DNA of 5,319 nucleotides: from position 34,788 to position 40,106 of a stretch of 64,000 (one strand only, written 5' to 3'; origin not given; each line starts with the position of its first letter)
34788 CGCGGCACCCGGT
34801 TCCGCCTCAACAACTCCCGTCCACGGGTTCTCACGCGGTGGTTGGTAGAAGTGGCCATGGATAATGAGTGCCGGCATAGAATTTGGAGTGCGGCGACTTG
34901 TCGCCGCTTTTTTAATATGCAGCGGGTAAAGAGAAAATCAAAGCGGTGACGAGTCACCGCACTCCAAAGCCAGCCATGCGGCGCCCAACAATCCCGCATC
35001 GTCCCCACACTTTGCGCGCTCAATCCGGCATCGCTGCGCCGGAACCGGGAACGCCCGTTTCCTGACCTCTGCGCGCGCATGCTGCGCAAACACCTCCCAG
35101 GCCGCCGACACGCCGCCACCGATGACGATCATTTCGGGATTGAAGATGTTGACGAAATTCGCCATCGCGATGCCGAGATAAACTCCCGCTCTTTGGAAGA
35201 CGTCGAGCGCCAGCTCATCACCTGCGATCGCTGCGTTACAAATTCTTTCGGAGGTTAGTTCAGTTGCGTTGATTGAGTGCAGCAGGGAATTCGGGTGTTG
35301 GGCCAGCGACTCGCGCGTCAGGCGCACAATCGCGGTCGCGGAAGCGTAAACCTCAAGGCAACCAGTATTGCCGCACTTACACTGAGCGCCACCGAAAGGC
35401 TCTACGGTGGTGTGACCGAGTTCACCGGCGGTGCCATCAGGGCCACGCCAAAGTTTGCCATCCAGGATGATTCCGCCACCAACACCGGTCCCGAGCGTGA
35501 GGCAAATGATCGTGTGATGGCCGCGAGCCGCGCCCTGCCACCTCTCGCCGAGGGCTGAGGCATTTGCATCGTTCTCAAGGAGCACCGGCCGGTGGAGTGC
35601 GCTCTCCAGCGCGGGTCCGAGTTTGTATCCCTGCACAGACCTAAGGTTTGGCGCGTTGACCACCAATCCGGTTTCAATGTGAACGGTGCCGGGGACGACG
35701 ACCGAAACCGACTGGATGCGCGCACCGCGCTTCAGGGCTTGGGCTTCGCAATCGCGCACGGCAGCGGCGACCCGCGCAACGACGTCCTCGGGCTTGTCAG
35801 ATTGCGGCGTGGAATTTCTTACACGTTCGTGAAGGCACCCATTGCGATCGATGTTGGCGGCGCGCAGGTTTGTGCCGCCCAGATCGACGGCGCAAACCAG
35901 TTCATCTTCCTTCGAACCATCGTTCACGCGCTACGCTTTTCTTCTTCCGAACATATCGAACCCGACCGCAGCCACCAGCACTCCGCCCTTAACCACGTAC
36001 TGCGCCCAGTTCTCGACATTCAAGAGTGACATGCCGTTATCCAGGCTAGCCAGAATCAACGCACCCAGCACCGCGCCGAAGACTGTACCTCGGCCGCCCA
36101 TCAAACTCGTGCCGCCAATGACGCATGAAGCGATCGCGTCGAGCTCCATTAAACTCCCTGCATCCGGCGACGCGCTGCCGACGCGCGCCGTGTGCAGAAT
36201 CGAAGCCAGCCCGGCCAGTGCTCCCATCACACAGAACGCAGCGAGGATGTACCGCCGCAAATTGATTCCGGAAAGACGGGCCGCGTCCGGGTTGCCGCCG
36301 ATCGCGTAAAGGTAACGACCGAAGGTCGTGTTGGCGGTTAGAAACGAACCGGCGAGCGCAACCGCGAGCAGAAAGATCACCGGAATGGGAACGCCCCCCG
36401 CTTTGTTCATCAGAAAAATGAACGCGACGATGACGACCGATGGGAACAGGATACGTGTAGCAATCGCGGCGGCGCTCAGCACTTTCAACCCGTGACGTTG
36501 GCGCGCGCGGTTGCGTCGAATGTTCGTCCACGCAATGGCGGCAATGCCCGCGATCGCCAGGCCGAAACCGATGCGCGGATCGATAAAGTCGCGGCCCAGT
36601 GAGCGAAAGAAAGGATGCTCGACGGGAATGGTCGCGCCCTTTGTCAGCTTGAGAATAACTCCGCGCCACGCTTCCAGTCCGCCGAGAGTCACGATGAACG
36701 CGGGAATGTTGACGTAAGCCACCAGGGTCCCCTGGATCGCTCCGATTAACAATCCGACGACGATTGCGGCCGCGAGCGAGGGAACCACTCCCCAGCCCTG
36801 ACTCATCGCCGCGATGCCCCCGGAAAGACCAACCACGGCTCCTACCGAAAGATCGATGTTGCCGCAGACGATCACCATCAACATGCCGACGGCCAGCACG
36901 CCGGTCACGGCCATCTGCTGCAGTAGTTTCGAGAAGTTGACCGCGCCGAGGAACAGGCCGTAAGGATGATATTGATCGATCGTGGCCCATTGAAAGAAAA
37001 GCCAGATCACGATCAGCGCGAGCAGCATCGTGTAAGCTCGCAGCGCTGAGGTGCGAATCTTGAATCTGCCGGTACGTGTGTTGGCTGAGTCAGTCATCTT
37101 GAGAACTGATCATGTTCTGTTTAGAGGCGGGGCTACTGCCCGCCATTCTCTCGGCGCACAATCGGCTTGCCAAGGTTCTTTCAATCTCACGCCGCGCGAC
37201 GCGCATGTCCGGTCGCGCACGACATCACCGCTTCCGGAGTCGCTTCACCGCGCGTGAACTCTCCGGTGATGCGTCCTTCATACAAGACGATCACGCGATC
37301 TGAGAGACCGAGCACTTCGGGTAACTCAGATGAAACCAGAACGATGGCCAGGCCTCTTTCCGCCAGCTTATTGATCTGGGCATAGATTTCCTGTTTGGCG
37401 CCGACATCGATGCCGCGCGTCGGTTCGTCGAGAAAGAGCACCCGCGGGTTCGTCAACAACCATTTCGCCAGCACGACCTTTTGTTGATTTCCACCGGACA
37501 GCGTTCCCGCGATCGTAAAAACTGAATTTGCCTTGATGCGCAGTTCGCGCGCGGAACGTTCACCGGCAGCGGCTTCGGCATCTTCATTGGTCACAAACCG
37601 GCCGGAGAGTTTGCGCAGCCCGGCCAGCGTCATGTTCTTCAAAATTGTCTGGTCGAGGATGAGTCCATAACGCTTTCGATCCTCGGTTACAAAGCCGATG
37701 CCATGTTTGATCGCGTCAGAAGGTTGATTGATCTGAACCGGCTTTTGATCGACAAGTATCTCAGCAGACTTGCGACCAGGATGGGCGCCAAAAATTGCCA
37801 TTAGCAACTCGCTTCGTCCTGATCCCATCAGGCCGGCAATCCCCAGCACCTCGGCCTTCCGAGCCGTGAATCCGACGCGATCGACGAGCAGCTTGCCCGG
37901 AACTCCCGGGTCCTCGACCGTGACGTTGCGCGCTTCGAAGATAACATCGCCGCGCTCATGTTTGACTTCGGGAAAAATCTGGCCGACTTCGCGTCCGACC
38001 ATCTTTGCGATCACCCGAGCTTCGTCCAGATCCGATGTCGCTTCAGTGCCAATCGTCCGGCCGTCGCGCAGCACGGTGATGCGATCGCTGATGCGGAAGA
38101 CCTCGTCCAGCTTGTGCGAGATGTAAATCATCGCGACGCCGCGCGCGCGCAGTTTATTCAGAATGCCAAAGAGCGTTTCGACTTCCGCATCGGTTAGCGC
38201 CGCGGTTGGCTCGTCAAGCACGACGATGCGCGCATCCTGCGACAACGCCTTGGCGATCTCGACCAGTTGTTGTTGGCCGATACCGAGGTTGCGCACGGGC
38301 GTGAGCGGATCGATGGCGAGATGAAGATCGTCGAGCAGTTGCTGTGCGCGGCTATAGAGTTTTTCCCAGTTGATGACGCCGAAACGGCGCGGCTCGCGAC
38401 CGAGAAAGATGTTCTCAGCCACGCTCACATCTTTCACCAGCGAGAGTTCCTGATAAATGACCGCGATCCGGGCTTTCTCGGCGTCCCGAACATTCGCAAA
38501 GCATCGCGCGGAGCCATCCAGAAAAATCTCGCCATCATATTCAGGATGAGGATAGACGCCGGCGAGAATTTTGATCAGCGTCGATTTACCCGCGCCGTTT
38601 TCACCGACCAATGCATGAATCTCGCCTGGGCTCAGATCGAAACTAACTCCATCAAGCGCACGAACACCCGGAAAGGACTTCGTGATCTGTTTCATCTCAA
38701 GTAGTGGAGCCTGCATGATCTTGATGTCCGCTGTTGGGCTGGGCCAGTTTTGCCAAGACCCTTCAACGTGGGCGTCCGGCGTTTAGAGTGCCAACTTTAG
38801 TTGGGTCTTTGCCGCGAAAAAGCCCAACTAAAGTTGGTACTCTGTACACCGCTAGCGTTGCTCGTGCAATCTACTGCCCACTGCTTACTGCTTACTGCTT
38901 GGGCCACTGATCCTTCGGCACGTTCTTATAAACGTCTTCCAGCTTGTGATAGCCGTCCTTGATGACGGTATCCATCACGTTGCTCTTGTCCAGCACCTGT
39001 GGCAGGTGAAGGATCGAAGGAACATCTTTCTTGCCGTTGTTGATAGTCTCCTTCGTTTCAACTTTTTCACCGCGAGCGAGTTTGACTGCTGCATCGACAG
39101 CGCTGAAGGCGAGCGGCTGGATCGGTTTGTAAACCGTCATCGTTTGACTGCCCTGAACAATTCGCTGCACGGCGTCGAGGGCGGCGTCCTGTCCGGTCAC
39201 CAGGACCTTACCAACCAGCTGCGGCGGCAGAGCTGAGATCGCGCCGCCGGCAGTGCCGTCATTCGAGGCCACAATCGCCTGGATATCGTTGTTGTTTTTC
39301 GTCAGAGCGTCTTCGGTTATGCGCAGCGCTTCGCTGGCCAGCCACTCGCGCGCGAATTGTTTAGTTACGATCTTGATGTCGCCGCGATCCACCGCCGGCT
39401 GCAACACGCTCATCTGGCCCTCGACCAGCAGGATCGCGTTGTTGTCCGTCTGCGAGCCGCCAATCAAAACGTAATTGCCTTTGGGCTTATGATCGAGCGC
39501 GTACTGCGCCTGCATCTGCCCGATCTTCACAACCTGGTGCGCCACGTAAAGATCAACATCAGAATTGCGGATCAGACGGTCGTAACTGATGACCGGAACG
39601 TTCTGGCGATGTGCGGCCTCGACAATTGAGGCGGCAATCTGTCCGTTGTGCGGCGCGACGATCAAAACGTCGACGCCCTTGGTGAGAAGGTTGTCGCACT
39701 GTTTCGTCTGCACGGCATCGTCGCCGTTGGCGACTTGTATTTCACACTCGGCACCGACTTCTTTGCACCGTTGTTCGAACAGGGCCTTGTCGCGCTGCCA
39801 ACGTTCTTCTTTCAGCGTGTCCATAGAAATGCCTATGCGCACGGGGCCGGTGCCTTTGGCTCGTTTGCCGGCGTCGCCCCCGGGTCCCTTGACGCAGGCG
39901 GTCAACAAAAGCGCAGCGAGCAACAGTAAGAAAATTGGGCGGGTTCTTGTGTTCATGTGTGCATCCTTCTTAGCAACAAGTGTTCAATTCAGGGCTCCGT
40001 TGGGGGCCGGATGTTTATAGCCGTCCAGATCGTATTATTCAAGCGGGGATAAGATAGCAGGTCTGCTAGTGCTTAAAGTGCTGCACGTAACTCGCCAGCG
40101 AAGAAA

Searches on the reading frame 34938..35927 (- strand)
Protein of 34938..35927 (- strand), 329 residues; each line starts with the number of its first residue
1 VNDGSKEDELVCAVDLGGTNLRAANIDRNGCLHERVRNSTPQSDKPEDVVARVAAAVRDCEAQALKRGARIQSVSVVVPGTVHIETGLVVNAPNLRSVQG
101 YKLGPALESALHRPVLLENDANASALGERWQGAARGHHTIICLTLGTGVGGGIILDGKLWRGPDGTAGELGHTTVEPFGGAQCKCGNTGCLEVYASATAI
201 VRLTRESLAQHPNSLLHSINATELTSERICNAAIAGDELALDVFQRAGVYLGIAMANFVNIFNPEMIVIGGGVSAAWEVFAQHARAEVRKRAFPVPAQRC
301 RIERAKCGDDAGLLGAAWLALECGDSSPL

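Call 27: search_protein_families(library=pfam, proteins=[window:34938-35927:-], max_evalue=0.00001)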
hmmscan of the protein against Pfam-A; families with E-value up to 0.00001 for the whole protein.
window:34938-35927:- (329 aa): 1 family
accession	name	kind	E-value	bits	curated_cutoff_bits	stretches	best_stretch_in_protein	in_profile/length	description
PF00480.26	ROK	-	5.8e-76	256.3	22.9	1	12-321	2-292/294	ROK family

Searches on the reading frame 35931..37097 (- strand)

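Call 27: search_protein_families(library=pfam, proteins=[window:35931-37097:-], max_evalue=0.00001)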
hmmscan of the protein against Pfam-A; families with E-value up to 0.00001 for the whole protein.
window:35931-37097:- (388 aa): 1 family
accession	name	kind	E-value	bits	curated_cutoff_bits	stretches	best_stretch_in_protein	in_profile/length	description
PF02653.21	BPD_transp_2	-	2.3e-36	125.7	26.8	1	56-378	3-269/269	Branched-chain amino acid transport system / permease component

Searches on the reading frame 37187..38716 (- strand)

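Call 27: search_protein_families(library=pfam, proteins=[window:37187-38716:-], max_evalue=0.00001)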
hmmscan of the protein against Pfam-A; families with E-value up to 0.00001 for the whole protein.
window:37187-38716:- (509 aa): 2 families
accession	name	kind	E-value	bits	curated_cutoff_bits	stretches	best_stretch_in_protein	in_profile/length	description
PF00005.33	ABC_tran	-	7.8e-50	169.5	25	2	21-172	1-137/137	ABC transporter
PF13304.12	AAA_21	-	1.4e-12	48.8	27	0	33-53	1-21/304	AAA domain, putative AbiEii toxin, Type IV TA system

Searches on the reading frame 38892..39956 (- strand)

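Call 56: search_protein_families(library=pfam, proteins=[window:38892-39956:-], max_evalue=0.00001)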
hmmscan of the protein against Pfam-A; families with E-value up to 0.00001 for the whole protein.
window:38892-39956:- (354 aa): 2 families
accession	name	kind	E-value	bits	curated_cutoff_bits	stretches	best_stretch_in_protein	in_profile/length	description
PF13407.12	Peripla_BP_4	-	2.6e-55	188.2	35.1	1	41-298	1-258/258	Periplasmic binding protein domain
PF00532.27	Peripla_BP_1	-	4.1e-07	30.2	22.2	1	73-243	36-201/281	Periplasmic binding proteins and sugar binding domain of LacI family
